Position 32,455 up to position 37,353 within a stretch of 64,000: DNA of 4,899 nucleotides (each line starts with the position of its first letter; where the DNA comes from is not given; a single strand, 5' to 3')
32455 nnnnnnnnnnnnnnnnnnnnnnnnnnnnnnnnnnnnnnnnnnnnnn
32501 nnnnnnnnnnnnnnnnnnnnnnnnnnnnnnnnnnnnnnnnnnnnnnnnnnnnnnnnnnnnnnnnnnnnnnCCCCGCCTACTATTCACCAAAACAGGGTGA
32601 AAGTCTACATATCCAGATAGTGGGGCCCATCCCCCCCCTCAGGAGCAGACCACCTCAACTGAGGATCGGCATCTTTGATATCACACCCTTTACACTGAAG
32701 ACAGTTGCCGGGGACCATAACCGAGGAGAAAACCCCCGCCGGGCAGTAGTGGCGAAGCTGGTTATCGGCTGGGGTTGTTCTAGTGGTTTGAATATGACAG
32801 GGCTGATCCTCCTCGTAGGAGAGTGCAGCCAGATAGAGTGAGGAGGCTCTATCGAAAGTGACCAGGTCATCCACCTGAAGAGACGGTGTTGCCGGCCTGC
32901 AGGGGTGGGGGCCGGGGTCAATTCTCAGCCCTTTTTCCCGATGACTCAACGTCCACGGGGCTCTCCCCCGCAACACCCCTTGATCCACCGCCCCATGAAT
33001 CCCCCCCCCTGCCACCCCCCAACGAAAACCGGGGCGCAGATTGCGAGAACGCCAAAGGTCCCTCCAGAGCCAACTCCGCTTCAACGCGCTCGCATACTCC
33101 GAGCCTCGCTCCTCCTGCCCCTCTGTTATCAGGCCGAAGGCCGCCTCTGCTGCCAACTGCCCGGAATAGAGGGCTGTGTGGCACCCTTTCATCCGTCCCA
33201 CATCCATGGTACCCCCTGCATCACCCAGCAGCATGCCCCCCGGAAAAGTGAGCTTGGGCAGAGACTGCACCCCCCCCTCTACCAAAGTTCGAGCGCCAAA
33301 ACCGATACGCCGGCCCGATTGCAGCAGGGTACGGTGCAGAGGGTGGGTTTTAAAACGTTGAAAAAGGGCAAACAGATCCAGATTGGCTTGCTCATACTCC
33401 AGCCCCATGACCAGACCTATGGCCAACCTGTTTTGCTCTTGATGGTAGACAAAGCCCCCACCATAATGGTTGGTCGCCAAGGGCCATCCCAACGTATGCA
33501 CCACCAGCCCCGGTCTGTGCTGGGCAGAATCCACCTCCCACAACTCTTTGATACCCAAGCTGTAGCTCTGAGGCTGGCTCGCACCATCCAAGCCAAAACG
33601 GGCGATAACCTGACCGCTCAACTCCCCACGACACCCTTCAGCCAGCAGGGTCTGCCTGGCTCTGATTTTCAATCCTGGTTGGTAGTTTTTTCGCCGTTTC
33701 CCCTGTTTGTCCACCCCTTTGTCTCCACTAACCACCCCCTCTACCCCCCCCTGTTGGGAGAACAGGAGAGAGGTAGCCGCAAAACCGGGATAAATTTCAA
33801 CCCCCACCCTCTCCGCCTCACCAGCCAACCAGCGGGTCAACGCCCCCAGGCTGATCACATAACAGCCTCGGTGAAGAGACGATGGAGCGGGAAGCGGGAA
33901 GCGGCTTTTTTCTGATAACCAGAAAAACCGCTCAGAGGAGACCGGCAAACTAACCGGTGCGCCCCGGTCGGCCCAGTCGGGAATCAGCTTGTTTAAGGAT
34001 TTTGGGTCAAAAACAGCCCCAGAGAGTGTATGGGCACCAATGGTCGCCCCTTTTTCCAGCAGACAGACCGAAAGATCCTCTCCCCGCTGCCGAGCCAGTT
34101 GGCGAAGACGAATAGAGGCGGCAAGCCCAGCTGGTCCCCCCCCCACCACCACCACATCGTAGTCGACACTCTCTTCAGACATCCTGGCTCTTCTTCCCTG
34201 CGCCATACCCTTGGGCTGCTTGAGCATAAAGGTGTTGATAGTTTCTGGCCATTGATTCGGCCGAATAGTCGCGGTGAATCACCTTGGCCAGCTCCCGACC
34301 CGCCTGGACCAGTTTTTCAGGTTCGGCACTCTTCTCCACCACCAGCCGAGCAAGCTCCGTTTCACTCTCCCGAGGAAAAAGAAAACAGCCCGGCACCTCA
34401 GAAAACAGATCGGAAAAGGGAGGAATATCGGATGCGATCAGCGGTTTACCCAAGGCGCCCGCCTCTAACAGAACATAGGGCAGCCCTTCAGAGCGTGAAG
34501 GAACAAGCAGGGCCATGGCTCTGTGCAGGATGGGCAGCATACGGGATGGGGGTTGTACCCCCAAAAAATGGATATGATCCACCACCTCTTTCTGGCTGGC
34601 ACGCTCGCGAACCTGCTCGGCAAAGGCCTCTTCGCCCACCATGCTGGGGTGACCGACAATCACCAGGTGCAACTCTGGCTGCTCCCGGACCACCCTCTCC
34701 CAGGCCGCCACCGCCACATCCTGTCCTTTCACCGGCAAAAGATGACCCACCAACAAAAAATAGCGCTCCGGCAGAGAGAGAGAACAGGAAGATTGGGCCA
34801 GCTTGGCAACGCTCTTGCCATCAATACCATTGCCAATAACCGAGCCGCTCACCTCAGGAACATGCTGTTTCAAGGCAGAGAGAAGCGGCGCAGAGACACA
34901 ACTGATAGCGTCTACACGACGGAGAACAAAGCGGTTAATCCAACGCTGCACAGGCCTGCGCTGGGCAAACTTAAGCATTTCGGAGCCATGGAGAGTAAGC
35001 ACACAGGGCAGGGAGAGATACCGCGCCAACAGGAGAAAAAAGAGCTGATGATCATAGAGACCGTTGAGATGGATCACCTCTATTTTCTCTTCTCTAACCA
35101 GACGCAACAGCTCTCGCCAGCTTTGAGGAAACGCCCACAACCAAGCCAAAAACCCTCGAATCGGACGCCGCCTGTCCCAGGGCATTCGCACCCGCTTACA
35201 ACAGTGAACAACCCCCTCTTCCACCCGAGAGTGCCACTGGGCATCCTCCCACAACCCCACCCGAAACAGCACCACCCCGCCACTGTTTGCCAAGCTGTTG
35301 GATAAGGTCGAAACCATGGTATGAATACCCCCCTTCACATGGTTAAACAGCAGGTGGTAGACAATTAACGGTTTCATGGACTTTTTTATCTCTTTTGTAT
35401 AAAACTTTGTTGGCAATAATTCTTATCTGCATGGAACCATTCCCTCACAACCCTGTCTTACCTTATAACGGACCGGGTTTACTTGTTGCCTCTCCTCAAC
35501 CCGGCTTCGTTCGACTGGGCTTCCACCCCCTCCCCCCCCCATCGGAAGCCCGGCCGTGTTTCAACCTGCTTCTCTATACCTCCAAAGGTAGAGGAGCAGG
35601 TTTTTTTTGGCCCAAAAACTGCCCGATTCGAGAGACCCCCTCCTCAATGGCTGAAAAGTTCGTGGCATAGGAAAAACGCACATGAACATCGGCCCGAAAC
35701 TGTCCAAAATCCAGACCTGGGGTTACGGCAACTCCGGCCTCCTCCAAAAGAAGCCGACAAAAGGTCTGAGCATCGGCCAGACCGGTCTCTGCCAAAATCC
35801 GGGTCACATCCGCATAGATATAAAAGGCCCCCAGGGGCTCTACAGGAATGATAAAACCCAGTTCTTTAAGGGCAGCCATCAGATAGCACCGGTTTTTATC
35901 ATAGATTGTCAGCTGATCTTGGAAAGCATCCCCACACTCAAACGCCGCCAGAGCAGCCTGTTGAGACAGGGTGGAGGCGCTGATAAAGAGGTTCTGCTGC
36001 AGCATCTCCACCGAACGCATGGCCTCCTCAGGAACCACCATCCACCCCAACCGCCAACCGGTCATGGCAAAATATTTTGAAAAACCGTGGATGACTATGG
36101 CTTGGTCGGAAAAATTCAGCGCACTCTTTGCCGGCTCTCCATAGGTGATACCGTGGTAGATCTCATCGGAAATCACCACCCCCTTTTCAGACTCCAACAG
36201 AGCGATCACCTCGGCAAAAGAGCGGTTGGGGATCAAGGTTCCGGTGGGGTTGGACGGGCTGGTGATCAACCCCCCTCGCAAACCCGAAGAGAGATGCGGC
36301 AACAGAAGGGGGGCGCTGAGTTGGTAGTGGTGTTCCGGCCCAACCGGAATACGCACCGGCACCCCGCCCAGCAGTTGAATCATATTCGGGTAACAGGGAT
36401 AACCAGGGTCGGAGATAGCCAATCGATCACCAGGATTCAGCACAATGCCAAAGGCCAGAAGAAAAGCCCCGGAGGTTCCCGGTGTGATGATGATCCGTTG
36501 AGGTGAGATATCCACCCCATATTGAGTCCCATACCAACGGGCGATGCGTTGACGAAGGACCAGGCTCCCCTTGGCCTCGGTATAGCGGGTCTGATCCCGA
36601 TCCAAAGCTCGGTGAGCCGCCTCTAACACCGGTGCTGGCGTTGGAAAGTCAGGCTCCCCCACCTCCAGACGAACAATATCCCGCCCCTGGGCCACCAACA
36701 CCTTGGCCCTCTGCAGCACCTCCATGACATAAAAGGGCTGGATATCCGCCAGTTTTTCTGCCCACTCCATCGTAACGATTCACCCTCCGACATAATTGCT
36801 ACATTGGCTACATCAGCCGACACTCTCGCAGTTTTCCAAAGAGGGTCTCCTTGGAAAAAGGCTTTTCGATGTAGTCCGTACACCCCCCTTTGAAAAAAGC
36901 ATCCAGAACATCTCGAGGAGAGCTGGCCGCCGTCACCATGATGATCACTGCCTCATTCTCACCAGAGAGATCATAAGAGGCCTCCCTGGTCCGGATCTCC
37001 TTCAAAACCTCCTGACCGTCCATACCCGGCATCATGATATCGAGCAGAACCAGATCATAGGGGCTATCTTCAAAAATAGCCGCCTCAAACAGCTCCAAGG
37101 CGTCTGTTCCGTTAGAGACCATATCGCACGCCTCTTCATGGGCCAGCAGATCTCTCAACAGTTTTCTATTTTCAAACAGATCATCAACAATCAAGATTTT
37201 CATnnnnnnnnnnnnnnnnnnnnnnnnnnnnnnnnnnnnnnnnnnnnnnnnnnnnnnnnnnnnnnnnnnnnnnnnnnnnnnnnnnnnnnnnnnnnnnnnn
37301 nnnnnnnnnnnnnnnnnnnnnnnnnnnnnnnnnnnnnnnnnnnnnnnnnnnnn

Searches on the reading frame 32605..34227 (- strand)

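Call 30: search_protein_families(library=pfam, proteins=[window:32605-34227:-])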
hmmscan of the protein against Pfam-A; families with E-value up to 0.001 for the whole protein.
window:32605-34227:- (540 aa): 7 families
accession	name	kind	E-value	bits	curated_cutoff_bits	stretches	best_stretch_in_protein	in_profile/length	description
PF21162.3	ETFQO_UQ-bd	-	5.1e-34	117.1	27.7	1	222-315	1-96/96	ETF-QO, ubiquinone-binding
PF05187.19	Fer4_ETF_QO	-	1.3e-16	61.1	24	1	456-537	3-103/104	Electron transfer flavoprotein-ubiquinone oxidoreductase, 4Fe-4S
PF01266.30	DAO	-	3e-08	34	27.9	1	24-69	1-40/353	FAD dependent oxidoreductase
PF00890.30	FAD_binding_2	-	3.8e-08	33.4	20.4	1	24-67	1-38/414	FAD binding domain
PF13450.12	NAD_binding_8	-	8.2e-07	29.6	21.9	1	27-72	1-40/68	NAD(P)-binding Rossmann-like domain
PF01946.23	Thi4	-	1.2e-05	25.2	26.2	1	18-71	13-62/235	Thi4 family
PF07992.20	Pyr_redox_2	-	9.6e-05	22.4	26.1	1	23-62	1-34/291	Pyridine nucleotide-disulphide oxidoreductase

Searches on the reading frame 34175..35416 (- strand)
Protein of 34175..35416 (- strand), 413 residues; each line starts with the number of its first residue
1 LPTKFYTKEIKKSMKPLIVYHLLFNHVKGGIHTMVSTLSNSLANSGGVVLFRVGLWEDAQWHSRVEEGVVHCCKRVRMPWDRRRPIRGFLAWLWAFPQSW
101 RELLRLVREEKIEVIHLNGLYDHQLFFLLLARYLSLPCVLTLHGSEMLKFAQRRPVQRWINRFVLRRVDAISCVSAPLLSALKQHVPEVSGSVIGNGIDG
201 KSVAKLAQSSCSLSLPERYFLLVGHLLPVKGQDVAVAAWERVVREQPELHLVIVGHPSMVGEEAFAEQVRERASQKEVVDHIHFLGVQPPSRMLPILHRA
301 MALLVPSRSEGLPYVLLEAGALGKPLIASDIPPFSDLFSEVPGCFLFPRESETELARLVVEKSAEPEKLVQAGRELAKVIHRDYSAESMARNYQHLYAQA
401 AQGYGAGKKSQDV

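Call 30: search_protein_families(library=pfam, proteins=[window:34175-35416:-])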
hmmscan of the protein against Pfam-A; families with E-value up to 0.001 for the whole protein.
window:34175-35416:- (413 aa): 7 families
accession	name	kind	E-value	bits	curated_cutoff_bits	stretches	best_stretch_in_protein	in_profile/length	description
PF00534.26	Glycos_transf_1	-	8.2e-26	91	26.4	1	217-368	15-161/172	Glycosyl transferases group 1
PF13692.12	Glyco_trans_1_4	-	9.2e-22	78.3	27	1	218-359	2-136/142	Glycosyl transferases group 1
PF13439.12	Glyco_transf_4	-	2e-17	64.2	28.5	1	29-199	2-167/170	Glycosyltransferase Family 4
PF13579.12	Glyco_trans_4_4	-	3.1e-15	57.3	29.7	1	29-197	1-158/158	Glycosyl transferase 4-like domain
PF20706.3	GT4-conflict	-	2.3e-12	47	26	1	220-383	200-357/385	Family 4 Glycosyltransferase in conflict systems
PF13477.12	Glyco_trans_4_2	-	1.8e-06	28.6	23.4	1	101-175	64-139/139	Glycosyl transferase 4-like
PF13524.12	Glyco_trans_1_2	-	0.00027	21.4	25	1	243-391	9-140/144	Glycosyl transferase-like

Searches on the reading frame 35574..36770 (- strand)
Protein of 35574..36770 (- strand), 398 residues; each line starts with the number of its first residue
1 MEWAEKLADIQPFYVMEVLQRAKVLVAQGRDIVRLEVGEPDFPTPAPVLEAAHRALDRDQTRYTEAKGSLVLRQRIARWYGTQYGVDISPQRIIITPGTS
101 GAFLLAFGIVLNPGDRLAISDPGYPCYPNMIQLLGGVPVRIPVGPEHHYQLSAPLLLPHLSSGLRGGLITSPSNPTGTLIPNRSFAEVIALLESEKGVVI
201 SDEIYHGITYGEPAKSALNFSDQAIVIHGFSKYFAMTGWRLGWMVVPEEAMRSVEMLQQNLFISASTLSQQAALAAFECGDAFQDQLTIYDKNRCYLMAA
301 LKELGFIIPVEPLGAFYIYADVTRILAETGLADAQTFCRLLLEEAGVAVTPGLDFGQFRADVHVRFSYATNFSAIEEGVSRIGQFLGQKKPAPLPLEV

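Call 30: search_protein_families(library=pfam, proteins=[window:35574-36770:-])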
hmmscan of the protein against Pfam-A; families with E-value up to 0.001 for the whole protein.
window:35574-36770:- (398 aa): 2 families
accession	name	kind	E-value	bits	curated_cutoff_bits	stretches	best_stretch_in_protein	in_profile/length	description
PF00155.27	Aminotran_1_2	-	2.7e-55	188.5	19.7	1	31-382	2-361/361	Aminotransferase class I and II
PF04864.19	Alliinase_C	-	4.3e-05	23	22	1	168-259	142-223/363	Allinase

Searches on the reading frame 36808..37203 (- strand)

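Call 30: search_protein_families(library=pfam, proteins=[window:36808-37203:-])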
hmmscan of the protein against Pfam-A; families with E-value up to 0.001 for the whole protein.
window:36808-37203:- (131 aa): 1 family
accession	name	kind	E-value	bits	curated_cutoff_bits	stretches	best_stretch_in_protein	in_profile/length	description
PF00072.30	Response_reg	-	5.2e-22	78.5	30.2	1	3-125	1-110/111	Response regulator receiver domain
